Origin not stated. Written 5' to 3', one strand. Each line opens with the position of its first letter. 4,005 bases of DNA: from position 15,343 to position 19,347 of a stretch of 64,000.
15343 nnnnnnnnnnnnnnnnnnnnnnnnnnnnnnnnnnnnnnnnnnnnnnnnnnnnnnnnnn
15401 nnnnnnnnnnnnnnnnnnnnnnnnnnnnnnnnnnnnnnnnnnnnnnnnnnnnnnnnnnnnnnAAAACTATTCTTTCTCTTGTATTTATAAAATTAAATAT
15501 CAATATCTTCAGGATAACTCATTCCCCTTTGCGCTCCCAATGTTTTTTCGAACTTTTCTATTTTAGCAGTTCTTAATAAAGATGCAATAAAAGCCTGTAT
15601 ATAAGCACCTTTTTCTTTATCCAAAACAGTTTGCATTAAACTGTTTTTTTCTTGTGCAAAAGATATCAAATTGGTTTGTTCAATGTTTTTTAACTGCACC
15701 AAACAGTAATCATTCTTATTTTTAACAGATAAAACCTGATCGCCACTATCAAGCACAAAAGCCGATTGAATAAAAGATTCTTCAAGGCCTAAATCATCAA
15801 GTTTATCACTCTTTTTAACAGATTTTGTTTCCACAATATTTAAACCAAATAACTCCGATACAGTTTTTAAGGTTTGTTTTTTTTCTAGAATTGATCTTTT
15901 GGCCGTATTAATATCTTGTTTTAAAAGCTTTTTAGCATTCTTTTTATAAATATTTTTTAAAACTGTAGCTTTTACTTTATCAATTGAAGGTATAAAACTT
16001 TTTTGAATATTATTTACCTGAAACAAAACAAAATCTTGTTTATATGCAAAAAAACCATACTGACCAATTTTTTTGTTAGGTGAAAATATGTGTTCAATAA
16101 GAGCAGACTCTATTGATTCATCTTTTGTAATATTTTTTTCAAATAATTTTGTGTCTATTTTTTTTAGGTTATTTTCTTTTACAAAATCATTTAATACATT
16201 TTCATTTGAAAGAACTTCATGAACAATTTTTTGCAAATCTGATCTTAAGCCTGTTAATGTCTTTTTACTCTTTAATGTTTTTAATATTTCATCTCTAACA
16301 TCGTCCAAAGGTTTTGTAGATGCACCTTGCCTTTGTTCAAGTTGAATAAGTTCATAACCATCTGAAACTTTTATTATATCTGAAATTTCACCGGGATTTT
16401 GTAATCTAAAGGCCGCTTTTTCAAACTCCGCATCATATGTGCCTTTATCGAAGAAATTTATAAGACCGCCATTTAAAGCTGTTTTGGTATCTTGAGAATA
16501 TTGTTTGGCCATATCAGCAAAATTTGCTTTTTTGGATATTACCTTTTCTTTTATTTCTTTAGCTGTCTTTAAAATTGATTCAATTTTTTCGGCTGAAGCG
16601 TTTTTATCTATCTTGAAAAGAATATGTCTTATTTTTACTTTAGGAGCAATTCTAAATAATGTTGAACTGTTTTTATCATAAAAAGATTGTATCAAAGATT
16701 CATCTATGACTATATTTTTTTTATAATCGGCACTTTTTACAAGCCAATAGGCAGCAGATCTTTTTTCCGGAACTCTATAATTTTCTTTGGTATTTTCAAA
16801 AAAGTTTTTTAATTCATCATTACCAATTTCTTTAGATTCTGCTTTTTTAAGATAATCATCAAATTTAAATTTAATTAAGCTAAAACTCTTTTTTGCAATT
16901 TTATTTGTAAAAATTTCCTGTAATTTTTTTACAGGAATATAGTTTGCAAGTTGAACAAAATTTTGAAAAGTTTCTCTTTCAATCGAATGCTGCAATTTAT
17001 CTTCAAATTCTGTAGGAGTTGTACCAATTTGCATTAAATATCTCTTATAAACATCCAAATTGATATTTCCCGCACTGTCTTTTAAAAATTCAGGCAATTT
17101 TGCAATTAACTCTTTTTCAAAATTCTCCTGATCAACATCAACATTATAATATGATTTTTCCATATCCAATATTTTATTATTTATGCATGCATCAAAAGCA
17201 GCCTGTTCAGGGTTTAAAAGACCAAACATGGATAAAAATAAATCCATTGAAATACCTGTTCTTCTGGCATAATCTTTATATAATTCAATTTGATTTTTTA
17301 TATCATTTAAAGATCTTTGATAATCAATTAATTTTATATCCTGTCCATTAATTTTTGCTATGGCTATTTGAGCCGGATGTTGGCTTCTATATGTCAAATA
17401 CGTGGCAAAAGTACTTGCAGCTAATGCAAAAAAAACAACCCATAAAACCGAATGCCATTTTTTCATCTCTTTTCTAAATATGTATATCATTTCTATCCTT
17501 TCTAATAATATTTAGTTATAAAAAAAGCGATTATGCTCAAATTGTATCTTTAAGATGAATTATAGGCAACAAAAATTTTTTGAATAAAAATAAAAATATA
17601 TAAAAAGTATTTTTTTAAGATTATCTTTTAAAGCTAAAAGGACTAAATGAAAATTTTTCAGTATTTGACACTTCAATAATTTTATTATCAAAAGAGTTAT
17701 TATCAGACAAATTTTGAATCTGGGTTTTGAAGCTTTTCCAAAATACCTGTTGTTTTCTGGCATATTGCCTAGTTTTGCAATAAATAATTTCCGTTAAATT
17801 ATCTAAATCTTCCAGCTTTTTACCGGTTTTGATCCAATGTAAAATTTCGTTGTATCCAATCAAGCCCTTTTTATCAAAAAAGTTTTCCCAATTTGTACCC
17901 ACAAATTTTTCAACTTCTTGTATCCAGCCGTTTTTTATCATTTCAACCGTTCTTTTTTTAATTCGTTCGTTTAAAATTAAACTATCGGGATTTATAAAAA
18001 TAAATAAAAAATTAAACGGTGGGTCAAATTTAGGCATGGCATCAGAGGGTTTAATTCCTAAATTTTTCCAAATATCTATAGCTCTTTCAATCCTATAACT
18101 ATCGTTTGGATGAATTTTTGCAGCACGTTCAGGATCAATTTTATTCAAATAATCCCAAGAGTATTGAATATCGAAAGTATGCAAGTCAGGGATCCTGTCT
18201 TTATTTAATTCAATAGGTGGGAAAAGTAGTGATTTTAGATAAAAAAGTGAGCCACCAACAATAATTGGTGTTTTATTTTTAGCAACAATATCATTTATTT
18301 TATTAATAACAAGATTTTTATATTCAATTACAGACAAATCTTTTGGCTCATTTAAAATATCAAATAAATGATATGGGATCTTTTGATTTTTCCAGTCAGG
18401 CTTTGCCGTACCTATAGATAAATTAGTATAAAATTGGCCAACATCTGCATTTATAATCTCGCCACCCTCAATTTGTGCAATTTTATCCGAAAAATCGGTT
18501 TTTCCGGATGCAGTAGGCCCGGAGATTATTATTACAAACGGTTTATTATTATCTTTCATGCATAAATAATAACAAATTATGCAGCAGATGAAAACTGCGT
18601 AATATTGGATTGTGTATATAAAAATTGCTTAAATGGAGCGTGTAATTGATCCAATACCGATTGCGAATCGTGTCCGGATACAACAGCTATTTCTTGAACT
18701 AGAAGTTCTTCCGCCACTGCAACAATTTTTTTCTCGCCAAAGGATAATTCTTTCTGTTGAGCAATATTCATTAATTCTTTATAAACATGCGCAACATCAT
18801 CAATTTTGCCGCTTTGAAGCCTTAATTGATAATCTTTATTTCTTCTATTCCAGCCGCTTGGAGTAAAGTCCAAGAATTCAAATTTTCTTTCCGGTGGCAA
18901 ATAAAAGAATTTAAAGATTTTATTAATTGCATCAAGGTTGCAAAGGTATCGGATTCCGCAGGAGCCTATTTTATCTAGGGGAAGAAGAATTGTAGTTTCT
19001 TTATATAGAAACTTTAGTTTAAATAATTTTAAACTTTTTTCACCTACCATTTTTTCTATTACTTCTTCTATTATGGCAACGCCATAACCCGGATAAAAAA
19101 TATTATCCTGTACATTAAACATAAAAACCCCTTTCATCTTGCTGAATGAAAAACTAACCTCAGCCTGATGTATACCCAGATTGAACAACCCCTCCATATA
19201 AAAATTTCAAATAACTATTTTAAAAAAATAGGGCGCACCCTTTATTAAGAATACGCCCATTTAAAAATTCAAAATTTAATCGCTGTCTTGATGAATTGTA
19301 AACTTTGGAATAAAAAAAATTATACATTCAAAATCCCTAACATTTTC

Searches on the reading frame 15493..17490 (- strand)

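Call 61: search_protein_families(library=pfam, proteins=[window:15493-17490:-])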
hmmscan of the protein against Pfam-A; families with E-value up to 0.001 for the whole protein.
window:15493-17490:- (665 aa): 5 families
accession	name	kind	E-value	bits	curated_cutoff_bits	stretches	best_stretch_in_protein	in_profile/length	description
PF00639.27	Rotamase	-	6.3e-25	88.4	21.7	1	289-385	1-96/97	PPIC-type PPIASE domain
PF13616.12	Rotamase_3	-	1.9e-19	70.8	22.5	1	284-387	15-115/116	PPIC-type PPIASE domain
PF13145.12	Rotamase_2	-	1.4e-17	65.1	27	1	262-400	1-121/121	PPIC-type PPIASE domain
PF13624.11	SurA_N_3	-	1.3e-14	54.8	27.2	1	1-173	1-159/162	SurA-like N-terminal domain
PF13623.11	SurA_N_2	-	4e-09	36.9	28.5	1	6-152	5-145/145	SurA-like N-terminal domain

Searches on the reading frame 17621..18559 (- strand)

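Call 9: search_protein_families(library=pfam, proteins=[window:17621-18559:-])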
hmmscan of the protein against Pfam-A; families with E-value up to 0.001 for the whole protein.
window:17621-18559:- (312 aa): 2 families
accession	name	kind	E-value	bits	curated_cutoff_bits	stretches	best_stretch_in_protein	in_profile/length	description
PF01715.23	IPPT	-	5.1e-52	177.4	23.6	1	42-275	1-241/243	IPP transferase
PF01745.22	IPT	-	4e-07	30.1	20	1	9-110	3-105/233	Isopentenyl transferase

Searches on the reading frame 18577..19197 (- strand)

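Call 9: search_protein_families(library=pfam, proteins=[window:18577-19197:-])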
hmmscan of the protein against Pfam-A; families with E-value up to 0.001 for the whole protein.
window:18577-19197:- (206 aa): 2 families
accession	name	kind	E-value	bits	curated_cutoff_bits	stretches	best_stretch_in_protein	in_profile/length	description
PF21095.3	CarD_C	-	1.6e-18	66.9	23.1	1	113-183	14-84/87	CarD, C-terminal domain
PF02559.22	CarD_TRCF_RID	-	3e-06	27.6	23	1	27-83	1-54/57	CarD-like/TRCF RID domain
